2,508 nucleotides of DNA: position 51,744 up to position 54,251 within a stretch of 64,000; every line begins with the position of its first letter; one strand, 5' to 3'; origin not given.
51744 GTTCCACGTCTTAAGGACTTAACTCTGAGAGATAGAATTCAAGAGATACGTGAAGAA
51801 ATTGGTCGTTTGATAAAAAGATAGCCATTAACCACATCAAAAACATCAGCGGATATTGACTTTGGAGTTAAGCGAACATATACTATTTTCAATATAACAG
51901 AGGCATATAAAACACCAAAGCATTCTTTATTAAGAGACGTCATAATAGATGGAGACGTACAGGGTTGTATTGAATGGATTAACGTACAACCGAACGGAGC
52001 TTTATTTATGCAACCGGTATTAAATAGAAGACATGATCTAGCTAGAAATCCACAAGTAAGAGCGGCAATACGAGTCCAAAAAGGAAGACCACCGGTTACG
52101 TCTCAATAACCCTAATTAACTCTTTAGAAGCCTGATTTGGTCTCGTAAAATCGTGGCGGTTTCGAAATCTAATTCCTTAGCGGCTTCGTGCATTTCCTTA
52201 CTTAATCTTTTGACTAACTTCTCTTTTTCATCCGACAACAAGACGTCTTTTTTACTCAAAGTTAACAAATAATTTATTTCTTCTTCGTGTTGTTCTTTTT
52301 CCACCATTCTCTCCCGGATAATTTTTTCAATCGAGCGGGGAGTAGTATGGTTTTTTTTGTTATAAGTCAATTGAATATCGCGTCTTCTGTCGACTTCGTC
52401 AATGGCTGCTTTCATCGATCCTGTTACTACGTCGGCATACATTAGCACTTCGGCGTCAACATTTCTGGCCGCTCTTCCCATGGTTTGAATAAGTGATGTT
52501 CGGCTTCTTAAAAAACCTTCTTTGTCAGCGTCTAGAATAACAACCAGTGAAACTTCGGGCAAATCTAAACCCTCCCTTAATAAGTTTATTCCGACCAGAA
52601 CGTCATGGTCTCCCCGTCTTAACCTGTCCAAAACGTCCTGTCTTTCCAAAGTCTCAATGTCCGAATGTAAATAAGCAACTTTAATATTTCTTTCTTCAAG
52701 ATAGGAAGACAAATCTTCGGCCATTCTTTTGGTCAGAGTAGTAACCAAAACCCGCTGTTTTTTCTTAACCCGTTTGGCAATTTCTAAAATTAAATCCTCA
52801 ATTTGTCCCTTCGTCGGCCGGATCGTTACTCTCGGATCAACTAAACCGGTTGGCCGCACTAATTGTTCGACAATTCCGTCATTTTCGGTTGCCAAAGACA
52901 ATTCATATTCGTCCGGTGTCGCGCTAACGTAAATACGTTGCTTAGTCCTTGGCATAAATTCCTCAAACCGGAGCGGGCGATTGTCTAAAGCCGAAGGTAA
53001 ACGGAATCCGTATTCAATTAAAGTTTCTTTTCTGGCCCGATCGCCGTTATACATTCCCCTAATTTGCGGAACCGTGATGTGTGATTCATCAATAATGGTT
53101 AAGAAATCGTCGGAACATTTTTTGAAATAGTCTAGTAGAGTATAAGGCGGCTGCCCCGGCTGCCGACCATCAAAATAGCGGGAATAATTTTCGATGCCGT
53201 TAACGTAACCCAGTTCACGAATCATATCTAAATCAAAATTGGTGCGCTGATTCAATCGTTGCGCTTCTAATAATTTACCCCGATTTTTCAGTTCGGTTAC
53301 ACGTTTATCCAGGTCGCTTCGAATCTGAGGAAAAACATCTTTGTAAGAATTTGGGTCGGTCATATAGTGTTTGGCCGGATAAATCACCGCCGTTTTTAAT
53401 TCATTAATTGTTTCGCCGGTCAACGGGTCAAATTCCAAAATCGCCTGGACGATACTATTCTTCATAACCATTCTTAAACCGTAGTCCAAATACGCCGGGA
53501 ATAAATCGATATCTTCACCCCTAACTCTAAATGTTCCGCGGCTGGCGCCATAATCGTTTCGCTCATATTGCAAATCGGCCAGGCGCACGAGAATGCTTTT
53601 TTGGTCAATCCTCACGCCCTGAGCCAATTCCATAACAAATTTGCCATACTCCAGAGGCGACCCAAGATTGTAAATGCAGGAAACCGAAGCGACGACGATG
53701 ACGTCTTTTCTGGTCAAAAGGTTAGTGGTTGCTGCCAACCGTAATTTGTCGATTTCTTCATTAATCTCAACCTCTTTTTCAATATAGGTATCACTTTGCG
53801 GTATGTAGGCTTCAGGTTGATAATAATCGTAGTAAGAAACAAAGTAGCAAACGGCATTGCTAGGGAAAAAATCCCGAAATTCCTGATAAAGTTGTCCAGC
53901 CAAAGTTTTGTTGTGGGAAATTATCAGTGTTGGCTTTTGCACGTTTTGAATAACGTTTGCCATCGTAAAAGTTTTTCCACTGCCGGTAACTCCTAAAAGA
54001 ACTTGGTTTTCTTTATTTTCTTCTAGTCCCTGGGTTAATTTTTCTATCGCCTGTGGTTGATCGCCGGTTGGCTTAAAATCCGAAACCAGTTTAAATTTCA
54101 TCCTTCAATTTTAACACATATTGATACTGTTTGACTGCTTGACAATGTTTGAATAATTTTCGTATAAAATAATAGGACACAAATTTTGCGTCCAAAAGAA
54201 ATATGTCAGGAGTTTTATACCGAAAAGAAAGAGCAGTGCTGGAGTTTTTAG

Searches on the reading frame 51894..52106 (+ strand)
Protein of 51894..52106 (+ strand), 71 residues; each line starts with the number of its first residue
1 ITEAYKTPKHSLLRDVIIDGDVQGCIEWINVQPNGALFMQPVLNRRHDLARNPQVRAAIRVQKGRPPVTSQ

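Call 48: find_homologous_proteins(query=A2, max_evalue=10)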
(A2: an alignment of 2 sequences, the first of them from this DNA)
Query A2 (2 sequences) (71 aa, profile of the alignment): 3 proteins with E <= 10 among 7 candidates.
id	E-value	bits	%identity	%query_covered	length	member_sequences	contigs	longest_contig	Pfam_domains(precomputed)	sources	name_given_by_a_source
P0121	7.0e-33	130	54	68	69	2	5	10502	-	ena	-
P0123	4.9e-9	54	64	46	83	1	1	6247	-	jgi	-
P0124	7.2e-9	53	58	46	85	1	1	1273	-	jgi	jgi:hypothetical protein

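Call 50: find_encoding_contigs(protein=P0123, flank=3500, max_places=2)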
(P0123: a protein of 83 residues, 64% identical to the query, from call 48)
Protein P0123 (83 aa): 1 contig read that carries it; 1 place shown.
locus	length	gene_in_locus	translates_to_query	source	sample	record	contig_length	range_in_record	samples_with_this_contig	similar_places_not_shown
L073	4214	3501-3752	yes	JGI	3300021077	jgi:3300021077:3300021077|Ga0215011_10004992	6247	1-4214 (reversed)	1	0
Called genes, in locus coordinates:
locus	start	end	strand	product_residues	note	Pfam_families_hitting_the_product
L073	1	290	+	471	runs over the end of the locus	PF13727:CoA_binding_3, PF02397:Bac_transf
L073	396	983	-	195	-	PF14127:DUF4294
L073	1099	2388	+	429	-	PF02274:ADI, PF19420:DDAH_eukar (faint)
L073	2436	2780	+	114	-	PF00117:GATase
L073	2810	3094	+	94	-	PF01245:Ribosomal_L19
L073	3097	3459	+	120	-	PF08378:NERD (weak), PF02021:UPF0102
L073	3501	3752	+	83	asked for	-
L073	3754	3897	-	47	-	PF02151:UVR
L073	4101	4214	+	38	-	?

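Call 51: find_encoding_contigs(protein=P0124, flank=3500, max_places=2)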
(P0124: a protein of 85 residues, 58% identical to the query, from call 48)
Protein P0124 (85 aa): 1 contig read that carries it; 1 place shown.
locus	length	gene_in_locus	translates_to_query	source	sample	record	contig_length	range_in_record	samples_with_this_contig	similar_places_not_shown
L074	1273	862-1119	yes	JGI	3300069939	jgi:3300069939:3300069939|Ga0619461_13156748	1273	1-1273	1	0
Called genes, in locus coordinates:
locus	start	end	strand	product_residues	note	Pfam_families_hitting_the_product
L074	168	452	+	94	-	PF01245:Ribosomal_L19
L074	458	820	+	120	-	PF08378:NERD (weak), PF02021:UPF0102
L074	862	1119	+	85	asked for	-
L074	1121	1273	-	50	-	?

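Call 62: predict_structure(alignment_id=A3)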
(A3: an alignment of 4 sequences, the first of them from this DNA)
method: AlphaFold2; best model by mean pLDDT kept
length: 71 residues; sequences in the alignment: 4
mean_pLDDT: 55.3   pTM: 0.27
mean pLDDT of the five models: 55.3, 54.8, 51.9, 51.9, 51.1
residues with pLDDT >= 90: 0; 70-90: 16; 50-70: 19; < 50: 36
segments of 3 or more residues with pLDDT < 50: 1-32, 34-37
pLDDT, mean of each block of 10 residues (from residue 1): 40 40 42 49 61 79 75 55
secondary structure, 60 per line:
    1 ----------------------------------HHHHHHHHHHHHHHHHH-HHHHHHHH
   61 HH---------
elements in order: H35-51 H53-62

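Call 63: search_protein_families(library=pfam, proteins=[P0123, P0124], max_evalue=1)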
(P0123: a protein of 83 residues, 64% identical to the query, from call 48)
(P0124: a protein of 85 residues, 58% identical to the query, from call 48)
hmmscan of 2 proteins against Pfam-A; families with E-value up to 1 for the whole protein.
P0123 (83 aa): 0 families

P0124 (85 aa): 1 family
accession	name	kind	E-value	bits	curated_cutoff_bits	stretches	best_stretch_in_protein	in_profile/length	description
PF22008.2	BpuSI_TRD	-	0.081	12.8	27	1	5-34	6-35/241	Restriction endonuclease BpuSI, specificity domain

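Call 64: search_protein_families(library=padloc, proteins=[window:51894-52106:+, P0123, P0124], max_evalue=1)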
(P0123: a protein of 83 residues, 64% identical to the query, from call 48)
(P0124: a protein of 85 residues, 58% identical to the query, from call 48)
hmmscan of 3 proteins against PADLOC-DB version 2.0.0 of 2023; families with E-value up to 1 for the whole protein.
seq(71 aa): 0 families

P0123 (83 aa): 0 families

P0124 (85 aa): 1 family
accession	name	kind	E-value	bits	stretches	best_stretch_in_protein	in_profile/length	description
PDLC00123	GajB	-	0.073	9.7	1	9-68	280-338/540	UrvD helicase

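Call 65: search_solved_structures(query=A3, max_evalue=10)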
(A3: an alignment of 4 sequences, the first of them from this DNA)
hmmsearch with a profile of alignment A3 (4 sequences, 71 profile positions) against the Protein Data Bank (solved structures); distinct sequences matched with E-value up to 10: 3.
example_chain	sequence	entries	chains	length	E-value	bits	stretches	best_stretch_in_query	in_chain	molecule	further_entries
3dhx_A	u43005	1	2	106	0.69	13.3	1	19-47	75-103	Methionine import ATP-binding protein metN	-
3ngl_A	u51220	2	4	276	1.3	12.4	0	39-59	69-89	Bifunctional protein folD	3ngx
1etw_A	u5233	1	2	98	3.6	11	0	34-59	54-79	FACTOR FOR INVERSION STIMULATION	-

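Call 76: find_related_loci(query=A3, collection=viral_contigs, flank=3000)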
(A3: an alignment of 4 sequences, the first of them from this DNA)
Query A3 (71 aa) in viral_contigs; peptide patterns used: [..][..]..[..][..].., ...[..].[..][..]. (x = any residue, [..] = any of these).
95 stretches matched a pattern, but none encodes a relative of the query by tblastn (E <= 1e-3).

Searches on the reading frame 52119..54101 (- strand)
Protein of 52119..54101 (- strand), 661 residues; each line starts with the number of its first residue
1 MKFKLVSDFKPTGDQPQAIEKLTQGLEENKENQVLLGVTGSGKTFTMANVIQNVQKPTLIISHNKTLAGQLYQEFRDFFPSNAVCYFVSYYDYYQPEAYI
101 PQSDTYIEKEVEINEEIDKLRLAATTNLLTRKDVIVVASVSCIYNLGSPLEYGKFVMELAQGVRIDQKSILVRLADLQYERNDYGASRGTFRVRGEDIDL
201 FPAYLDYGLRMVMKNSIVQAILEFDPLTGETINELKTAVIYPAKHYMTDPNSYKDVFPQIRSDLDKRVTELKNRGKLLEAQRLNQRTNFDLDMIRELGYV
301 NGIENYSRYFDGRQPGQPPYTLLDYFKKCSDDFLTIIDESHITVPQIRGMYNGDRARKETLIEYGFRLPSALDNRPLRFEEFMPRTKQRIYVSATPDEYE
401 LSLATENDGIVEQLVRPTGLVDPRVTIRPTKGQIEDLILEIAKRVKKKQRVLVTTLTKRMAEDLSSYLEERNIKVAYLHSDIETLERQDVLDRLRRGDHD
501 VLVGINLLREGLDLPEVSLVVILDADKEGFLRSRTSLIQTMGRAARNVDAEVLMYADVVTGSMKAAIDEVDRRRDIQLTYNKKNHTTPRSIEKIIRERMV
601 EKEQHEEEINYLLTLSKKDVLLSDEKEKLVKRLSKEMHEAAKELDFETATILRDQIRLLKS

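Call 14: find_homologous_proteins(query=window:52119-54101:-, max_evalue=1e-100)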
Query window:52119-54101:- (661 aa): 8000 proteins with E <= 1e-100 among 8000 candidates; the best 120 are listed.
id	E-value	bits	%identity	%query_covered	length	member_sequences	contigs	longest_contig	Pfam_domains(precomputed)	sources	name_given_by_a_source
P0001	0.0e+0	1456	100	100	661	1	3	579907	PF00270.36,PF02151.26,PF17757.7,PF00271.38,PF27431.1,PF04851.22,PF12344.15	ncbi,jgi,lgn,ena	ncbi:MAG: excinuclease ABC subunit UvrB [Candidatus Levyibacteriota bacterium]|jgi:excinuclease ABC 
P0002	0.0e+0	1453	100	100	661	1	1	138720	PF00270.36,PF02151.26,PF17757.7,PF00271.38,PF27431.1,PF04851.22,PF12344.15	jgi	jgi:excinuclease ABC subunit B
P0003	0.0e+0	1348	92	100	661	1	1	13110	PF00270.36,PF02151.26,PF17757.7,PF00271.38,PF27431.1,PF04851.22,PF12344.15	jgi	jgi:excinuclease ABC subunit B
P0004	0.0e+0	1339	92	100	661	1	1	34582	PF00270.36,PF02151.26,PF17757.7,PF00271.38,PF27431.1,PF04851.22,PF12344.15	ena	-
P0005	0.0e+0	1336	90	100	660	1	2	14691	PF00270.36,PF02151.26,PF17757.7,PF00271.38,PF27431.1,PF04851.22,PF12344.15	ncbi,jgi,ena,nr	ncbi:MAG TPA: excinuclease ABC subunit UvrB [Patescibacteria group bacterium]|nr:excinuclease ABC su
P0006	0.0e+0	1331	90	100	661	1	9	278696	PF00270.36,PF02151.26,PF17757.7,PF00271.38,PF27431.1,PF04851.22,PF12344.15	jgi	jgi:excinuclease ABC subunit B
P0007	0.0e+0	1331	90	100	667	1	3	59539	PF00270.36,PF02151.26,PF17757.7,PF00271.38,PF27431.1,PF04851.22,PF12344.15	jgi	jgi:excinuclease ABC subunit B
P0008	0.0e+0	1323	90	100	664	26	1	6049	PF00270.36,PF02151.26,PF17757.7,PF00271.38,PF27431.1,PF04851.22,PF12344.15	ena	-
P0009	0.0e+0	1315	89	100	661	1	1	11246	PF00270.36,PF02151.26,PF17757.7,PF00271.38,PF27431.1,PF04851.22,PF12344.15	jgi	jgi:excinuclease ABC subunit B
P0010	0.0e+0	1275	86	100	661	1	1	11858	PF00270.36,PF02151.26,PF17757.7,PF00271.38,PF27431.1,PF04851.22,PF12344.15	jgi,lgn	jgi:excinuclease ABC subunit B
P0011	0.0e+0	1261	85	100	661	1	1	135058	PF00270.36,PF02151.26,PF17757.7,PF00271.38,PF27431.1,PF04851.22,PF12344.15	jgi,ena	-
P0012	0.0e+0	1240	84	100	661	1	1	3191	PF00270.36,PF02151.26,PF17757.7,PF00271.38,PF27431.1,PF04851.22,PF12344.15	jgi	jgi:excinuclease ABC subunit B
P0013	0.0e+0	1229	82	100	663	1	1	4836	PF00270.36,PF02151.26,PF17757.7,PF00271.38,PF27431.1,PF04851.22,PF12344.15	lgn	-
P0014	0.0e+0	1227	83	100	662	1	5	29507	PF00270.36,PF02151.26,PF17757.7,PF00271.38,PF27431.1,PF04851.22,PF12344.15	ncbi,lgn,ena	-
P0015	0.0e+0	1227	84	100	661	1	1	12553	PF00270.36,PF02151.26,PF17757.7,PF00271.38,PF27431.1,PF04851.22,PF12344.15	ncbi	-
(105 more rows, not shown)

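Call 17: find_encoding_contigs(protein=P0003, flank=4000, max_places=1)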
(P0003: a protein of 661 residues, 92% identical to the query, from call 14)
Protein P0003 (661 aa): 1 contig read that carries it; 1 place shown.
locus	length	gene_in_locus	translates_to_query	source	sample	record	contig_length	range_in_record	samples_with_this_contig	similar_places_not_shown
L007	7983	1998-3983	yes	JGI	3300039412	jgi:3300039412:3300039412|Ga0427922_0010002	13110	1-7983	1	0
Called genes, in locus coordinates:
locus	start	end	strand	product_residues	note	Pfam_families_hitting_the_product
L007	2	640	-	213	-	?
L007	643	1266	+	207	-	PF09335:VTT_dom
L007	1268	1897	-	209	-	PF01726:LexA_DNA_bind, PF09339:HTH_IclR (weak), PF00717:Peptidase_S24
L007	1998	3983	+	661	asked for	PF00270:DEAD (faint), PF04851:ResIII, PF17757:UvrB_inter, PF27431:UvrB_3rd, PF00271:Helicase_C, PF12344:UvrB, PF02151:UVR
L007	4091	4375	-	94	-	PF01245:Ribosomal_L19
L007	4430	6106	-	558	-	PF01656:CbiA (faint), PF06418:CTP_synth_N, PF00117:GATase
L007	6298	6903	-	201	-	PF16426:DUF5023 (faint), PF23473:LysM3_LYK4_5 (faint), PF23457:LysM2_NFP (faint), PF01476:LysM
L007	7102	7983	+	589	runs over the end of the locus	PF14716:HHH_8, PF14791:DNA_pol_B_thumb, PF02811:PHP (weak)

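Call 18: find_encoding_contigs(protein=P0004, flank=4000, max_places=1)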
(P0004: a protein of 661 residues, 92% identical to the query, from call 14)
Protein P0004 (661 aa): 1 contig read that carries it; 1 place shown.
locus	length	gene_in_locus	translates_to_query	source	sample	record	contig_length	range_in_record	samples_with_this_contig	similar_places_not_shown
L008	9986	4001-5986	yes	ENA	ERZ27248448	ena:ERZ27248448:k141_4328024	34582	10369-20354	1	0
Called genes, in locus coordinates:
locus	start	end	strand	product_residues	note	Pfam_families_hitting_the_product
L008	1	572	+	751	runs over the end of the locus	PF01326:PPDK_N, PF00391:PEP-utilizers, PF02896:PEP-utilizers_C, PF03328:HpcH_HpaI (weak)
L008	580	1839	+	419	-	PF03952:Enolase_N, PF00113:Enolase_C, PF13378:MR_MLE_C (weak)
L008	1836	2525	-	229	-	PF00590:TP_methylase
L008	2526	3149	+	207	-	PF09335:VTT_dom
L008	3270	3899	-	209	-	PF01726:LexA_DNA_bind, PF09339:HTH_IclR (weak), PF00717:Peptidase_S24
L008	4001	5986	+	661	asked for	PF00270:DEAD (faint), PF04851:ResIII, PF17757:UvrB_inter, PF27431:UvrB_3rd, PF00271:Helicase_C, PF12344:UvrB, PF02151:UVR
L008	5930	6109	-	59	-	-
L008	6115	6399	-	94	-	PF01245:Ribosomal_L19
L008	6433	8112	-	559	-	PF01656:CbiA (faint), PF06418:CTP_synth_N, PF00117:GATase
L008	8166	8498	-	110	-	-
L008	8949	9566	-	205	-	PF16426:DUF5023 (faint), PF23473:LysM3_LYK4_5 (faint), PF23457:LysM2_NFP (faint), PF23472:LysM2_CERK1_LYK3_4_5 (faint), PF01476:LysM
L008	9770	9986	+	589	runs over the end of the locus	PF14716:HHH_8, PF14791:DNA_pol_B_thumb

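Call 19: find_encoding_contigs(protein=P0006, flank=4000, max_places=1)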
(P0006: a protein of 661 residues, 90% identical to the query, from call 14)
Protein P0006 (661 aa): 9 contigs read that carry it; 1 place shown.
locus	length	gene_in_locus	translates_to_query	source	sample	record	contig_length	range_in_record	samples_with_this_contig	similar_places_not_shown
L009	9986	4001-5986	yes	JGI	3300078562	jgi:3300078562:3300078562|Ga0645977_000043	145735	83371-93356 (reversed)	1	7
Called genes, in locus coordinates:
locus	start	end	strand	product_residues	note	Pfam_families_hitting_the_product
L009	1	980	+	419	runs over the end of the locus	PF03952:Enolase_N, PF00113:Enolase_C, PF13378:MR_MLE_C (weak)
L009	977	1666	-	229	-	PF00590:TP_methylase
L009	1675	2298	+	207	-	PF09335:VTT_dom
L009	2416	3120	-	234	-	PF01726:LexA_DNA_bind, PF09339:HTH_IclR (weak), PF00717:Peptidase_S24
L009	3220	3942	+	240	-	-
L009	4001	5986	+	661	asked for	PF00270:DEAD (faint), PF04851:ResIII, PF17757:UvrB_inter, PF27431:UvrB_3rd, PF00271:Helicase_C, PF12344:UvrB, PF02151:UVR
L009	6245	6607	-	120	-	PF08378:NERD (weak), PF02021:UPF0102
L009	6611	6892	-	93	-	PF01245:Ribosomal_L19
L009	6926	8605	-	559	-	PF01656:CbiA (faint), PF06418:CTP_synth_N, PF00117:GATase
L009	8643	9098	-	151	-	PF00293:NUDIX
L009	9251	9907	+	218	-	-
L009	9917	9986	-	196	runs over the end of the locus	PF01476:LysM, PF23457:LysM2_NFP (faint), PF01476:LysM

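Call 21: find_encoding_contigs(protein=P0005, flank=4000, max_places=1)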
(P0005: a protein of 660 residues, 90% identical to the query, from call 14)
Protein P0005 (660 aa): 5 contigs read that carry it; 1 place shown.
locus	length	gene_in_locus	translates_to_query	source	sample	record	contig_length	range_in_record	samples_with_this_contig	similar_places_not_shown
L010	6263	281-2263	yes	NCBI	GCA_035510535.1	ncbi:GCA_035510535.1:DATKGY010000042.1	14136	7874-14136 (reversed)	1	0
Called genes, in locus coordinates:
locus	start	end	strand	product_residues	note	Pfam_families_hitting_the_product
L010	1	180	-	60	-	PF01726:LexA_DNA_bind, PF09339:HTH_IclR (weak)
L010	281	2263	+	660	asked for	PF00270:DEAD (faint), PF04851:ResIII, PF17757:UvrB_inter, PF27431:UvrB_3rd, PF00271:Helicase_C, PF12344:UvrB, PF02151:UVR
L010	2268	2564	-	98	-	-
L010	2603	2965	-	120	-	PF08378:NERD (weak), PF02021:UPF0102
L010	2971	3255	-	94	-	PF01245:Ribosomal_L19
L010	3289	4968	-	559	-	PF01656:CbiA (faint), PF06418:CTP_synth_N, PF00117:GATase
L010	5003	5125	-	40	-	-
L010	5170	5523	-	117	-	-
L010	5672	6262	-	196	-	PF23473:LysM3_LYK4_5 (faint), PF01476:LysM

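Call 22: find_encoding_contigs(protein=P0007, flank=4000, max_places=1)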
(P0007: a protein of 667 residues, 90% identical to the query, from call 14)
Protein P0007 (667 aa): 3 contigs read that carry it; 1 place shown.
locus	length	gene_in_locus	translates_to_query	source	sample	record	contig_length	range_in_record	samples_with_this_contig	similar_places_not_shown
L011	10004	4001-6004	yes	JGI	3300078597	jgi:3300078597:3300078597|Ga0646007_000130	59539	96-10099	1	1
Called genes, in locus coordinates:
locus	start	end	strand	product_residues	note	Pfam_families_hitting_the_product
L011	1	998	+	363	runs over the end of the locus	?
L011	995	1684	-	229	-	PF00590:TP_methylase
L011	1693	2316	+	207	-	PF09335:VTT_dom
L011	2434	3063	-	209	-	PF01726:LexA_DNA_bind, PF09339:HTH_IclR (weak), PF00717:Peptidase_S24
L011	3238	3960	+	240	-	-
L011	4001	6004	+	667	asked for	PF00270:DEAD (faint), PF04851:ResIII, PF17757:UvrB_inter, PF27431:UvrB_3rd, PF00271:Helicase_C, PF12344:UvrB, PF02151:UVR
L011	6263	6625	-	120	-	PF08378:NERD (weak), PF02021:UPF0102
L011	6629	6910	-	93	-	PF01245:Ribosomal_L19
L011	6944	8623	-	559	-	PF01656:CbiA (faint), PF06418:CTP_synth_N, PF00117:GATase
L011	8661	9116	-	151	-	PF00293:NUDIX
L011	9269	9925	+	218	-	-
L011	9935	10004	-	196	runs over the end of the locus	PF01476:LysM, PF23457:LysM2_NFP (faint), PF01476:LysM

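Call 34: find_encoding_contigs(protein=P0009, flank=3000, max_places=1)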
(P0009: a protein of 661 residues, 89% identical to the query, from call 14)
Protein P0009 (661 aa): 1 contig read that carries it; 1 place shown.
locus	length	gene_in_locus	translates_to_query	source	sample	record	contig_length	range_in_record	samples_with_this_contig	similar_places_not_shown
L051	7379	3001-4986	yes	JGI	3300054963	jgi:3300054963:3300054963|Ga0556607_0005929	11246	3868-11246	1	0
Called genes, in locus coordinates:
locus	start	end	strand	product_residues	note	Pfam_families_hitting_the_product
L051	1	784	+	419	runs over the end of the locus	PF03952:Enolase_N, PF00113:Enolase_C, PF13378:MR_MLE_C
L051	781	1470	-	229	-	PF00590:TP_methylase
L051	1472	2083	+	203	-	PF09335:VTT_dom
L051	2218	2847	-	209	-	PF01726:LexA_DNA_bind, PF09339:HTH_IclR (weak), PF00717:Peptidase_S24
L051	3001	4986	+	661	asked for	PF00270:DEAD (faint), PF04851:ResIII, PF17757:UvrB_inter, PF27431:UvrB_3rd, PF00271:Helicase_C, PF12344:UvrB, PF02151:UVR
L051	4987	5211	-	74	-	-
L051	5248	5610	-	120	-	PF08378:NERD, PF02021:UPF0102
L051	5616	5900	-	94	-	PF01245:Ribosomal_L19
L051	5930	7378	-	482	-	PF06418:CTP_synth_N, PF00117:GATase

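Call 35: find_encoding_contigs(protein=P0010, flank=3000, max_places=1)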
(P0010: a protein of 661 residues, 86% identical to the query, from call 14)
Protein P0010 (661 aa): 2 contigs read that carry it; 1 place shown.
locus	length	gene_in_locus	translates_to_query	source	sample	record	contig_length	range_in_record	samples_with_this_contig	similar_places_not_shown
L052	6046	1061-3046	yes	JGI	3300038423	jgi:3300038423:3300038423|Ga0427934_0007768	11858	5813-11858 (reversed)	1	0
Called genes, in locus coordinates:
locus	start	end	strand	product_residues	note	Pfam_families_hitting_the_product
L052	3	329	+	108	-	?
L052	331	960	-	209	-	PF01726:LexA_DNA_bind, PF09339:HTH_IclR (weak), PF00717:Peptidase_S24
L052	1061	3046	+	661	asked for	PF00270:DEAD (weak), PF04851:ResIII, PF17757:UvrB_inter, PF27431:UvrB_3rd, PF00271:Helicase_C, PF12344:UvrB, PF02151:UVR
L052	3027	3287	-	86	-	-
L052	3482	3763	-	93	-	PF01245:Ribosomal_L19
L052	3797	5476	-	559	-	PF01656:CbiA (faint), PF06418:CTP_synth_N, PF00117:GATase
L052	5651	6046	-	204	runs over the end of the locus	PF23473:LysM3_LYK4_5 (faint), PF01476:LysM, PF23457:LysM2_NFP (faint), PF01476:LysM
